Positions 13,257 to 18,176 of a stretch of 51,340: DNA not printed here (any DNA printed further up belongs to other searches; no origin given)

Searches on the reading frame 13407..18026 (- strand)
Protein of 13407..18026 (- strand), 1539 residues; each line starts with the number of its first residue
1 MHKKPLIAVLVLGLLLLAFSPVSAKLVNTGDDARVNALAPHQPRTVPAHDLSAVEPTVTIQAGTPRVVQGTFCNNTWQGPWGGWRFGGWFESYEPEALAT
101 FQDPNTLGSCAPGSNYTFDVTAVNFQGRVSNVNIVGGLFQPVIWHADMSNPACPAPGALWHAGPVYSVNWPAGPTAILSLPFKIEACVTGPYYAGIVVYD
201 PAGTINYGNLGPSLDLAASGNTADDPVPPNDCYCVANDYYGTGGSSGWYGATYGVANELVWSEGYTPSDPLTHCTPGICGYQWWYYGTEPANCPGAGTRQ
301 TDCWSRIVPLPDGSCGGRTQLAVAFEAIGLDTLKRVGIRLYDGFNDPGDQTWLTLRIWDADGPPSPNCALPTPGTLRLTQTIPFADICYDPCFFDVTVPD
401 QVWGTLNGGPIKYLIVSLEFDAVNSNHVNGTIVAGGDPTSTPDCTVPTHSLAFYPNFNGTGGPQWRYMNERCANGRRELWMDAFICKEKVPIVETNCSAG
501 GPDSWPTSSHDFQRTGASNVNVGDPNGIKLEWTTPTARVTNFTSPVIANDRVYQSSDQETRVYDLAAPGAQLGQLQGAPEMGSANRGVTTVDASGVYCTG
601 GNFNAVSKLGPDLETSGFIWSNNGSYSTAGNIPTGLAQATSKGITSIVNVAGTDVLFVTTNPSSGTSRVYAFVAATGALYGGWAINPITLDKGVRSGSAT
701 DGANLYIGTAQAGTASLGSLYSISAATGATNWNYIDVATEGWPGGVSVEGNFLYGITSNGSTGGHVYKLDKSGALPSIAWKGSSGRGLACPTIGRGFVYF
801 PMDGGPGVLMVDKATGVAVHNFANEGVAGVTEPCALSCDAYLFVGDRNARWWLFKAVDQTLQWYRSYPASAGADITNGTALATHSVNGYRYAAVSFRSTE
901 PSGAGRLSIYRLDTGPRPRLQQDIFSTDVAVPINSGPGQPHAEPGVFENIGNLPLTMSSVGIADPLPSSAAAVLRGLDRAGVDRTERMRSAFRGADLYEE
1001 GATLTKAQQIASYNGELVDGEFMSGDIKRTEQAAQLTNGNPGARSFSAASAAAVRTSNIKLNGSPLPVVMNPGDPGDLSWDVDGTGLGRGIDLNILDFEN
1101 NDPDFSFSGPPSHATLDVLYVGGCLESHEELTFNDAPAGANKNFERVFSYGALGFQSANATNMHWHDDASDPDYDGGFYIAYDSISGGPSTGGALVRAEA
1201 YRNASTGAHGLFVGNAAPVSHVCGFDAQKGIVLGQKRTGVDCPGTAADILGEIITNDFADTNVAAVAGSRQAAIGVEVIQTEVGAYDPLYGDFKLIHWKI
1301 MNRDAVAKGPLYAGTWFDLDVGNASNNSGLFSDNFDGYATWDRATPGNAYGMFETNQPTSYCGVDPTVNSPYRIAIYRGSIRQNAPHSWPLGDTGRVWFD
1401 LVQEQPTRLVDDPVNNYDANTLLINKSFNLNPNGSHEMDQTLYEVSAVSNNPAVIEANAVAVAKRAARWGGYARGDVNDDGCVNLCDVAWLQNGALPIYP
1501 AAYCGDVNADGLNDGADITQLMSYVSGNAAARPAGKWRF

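Call 39: search_protein_families(library=pfam, proteins=[window:13407-18026:-], max_evalue=0.001)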
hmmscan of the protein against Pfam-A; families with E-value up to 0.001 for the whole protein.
window:13407-18026:- (1539 aa): 1 family
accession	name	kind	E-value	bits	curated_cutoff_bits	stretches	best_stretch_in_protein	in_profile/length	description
PF00404.24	Dockerin_1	-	1.9e-05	25.2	22.9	1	1475-1525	2-56/57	Dockerin type I domain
